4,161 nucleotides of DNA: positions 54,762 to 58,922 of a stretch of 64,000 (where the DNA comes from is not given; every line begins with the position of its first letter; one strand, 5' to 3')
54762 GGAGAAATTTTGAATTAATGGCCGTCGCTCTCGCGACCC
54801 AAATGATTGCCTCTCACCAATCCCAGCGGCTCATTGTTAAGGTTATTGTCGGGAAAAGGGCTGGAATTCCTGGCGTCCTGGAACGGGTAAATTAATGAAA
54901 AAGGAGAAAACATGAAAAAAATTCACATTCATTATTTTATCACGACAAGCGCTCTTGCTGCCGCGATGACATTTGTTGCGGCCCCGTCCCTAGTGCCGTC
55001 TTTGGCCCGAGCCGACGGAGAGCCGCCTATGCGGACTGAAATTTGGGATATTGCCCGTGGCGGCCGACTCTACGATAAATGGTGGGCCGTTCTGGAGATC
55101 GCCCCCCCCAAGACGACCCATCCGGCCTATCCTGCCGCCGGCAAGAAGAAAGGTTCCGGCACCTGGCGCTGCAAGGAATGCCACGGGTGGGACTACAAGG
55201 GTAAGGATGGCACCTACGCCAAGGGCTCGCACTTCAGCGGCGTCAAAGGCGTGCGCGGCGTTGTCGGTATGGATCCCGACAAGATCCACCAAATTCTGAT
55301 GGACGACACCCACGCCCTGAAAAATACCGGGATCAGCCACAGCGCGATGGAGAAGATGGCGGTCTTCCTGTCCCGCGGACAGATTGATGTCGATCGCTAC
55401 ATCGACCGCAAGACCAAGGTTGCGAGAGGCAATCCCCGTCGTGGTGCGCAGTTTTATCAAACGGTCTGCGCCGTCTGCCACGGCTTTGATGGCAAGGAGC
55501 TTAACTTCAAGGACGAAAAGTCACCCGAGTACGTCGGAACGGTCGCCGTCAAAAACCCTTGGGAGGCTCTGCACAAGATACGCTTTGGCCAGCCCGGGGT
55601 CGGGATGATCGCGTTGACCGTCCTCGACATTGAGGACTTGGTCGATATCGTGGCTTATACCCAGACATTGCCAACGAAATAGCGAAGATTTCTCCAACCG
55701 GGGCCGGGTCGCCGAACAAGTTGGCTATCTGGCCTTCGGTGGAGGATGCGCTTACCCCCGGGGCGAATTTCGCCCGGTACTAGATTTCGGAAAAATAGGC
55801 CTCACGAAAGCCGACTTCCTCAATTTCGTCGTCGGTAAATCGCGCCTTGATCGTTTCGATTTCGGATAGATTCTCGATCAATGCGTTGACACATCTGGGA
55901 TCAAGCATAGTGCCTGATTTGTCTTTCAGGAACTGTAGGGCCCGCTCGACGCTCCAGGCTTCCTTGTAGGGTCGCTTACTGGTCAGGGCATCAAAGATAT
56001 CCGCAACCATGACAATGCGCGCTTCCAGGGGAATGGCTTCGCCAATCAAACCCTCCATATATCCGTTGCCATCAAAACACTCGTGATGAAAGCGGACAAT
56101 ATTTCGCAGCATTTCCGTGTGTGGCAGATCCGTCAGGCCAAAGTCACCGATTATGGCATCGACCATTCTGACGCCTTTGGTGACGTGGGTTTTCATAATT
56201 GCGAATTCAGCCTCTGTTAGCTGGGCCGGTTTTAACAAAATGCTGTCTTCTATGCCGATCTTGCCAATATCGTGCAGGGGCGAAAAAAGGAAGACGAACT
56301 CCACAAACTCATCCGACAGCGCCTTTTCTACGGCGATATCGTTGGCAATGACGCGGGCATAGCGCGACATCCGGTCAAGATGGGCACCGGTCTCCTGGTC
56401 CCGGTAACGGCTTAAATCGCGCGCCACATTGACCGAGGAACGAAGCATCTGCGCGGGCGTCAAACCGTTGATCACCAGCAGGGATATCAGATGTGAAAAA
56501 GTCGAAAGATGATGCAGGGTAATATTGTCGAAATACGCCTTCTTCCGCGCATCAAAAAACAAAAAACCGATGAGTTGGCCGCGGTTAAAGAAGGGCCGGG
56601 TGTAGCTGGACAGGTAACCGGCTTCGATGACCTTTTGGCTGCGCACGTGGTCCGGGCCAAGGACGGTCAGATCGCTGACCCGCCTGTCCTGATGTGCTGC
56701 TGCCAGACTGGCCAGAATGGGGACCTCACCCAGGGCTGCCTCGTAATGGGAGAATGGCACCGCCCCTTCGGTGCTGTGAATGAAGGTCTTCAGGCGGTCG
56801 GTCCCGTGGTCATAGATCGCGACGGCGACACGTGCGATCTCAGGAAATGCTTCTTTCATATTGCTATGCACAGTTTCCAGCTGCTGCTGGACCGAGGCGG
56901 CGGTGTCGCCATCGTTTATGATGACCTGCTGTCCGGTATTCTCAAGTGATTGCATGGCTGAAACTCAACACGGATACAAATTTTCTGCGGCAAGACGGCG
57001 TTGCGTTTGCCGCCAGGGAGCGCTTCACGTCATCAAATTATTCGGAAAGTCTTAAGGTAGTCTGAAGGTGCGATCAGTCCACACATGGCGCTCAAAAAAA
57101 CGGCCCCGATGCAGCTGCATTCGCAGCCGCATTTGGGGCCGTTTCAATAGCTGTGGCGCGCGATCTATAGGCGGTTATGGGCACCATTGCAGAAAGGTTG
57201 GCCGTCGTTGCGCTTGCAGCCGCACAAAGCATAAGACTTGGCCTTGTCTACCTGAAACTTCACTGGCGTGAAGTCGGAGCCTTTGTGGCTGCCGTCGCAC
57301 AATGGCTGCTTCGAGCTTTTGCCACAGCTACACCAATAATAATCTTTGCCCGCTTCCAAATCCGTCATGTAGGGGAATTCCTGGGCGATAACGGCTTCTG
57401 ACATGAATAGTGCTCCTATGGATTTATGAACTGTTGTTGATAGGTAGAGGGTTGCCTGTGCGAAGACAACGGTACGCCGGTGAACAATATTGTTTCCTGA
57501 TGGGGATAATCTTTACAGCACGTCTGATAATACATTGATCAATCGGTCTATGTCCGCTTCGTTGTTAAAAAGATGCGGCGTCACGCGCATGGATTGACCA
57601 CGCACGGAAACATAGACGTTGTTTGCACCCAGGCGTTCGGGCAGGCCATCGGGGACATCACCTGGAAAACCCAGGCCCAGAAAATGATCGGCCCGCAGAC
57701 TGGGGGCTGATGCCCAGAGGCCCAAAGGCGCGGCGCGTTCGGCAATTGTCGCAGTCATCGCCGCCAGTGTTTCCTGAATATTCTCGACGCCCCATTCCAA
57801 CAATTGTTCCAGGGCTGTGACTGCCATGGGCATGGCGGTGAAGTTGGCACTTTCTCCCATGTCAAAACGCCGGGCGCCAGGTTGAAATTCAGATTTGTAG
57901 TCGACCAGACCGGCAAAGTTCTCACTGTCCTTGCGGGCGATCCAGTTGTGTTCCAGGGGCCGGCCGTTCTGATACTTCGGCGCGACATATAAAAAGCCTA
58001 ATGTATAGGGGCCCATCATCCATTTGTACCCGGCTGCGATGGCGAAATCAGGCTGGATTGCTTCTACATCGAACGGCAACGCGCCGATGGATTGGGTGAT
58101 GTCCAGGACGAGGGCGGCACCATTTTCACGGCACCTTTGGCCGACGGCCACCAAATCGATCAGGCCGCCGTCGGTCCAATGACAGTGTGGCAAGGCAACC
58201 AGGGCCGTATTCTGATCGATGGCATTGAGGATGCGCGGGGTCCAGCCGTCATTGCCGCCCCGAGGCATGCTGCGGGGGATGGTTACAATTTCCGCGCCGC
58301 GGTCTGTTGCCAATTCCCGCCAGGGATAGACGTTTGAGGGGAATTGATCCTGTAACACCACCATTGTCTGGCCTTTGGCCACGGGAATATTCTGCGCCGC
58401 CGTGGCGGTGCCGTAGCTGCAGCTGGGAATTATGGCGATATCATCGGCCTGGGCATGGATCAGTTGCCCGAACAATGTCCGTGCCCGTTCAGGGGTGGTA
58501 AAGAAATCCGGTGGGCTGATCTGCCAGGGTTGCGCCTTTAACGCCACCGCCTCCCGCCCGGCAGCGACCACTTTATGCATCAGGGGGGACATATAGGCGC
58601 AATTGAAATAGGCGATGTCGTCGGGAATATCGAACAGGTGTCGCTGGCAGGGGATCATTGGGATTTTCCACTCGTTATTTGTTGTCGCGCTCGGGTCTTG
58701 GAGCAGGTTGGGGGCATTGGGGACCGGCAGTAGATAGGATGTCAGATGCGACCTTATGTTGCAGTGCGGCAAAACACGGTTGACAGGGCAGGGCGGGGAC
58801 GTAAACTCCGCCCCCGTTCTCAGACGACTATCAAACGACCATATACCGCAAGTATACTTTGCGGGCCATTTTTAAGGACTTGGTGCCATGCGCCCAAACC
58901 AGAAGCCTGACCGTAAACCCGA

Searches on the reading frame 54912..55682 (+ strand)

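Call 53: search_protein_families(library=pfam, proteins=[window:54912-55682:+], max_evalue=0.00001)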
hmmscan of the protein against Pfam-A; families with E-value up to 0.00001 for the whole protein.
window:54912-55682:+ (256 aa): 2 families
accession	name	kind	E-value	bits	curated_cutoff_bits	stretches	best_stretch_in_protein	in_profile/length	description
PF13442.11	Cytochrome_CBB3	-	1e-09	39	27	1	174-249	2-67/68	Cytochrome C oxidase, cbb3-type, subunit III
PF00034.26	Cytochrom_C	-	7.8e-09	37.2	21.3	0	177-253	3-89/90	Cytochrome c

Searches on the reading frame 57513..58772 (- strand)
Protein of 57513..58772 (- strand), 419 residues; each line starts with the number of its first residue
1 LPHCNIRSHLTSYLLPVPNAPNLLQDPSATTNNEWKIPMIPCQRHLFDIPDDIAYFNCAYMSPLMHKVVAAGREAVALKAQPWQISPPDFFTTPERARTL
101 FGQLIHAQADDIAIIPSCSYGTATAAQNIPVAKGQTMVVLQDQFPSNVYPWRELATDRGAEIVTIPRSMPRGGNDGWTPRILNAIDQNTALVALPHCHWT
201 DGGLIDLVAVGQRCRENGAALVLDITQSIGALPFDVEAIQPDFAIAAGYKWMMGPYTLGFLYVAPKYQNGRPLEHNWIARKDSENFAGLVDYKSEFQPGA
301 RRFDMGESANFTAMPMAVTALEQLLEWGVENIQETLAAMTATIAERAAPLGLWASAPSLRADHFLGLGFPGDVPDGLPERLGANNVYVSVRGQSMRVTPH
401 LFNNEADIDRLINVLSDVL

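Call 53: search_protein_families(library=pfam, proteins=[window:57513-58772:-], max_evalue=0.00001)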
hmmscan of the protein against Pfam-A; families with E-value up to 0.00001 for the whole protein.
window:57513-58772:- (419 aa): 1 family
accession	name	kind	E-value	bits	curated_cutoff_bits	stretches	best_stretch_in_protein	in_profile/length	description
PF00266.25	Aminotran_5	-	1.5e-25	90.5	21.5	1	95-346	46-290/371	Aminotransferase class-V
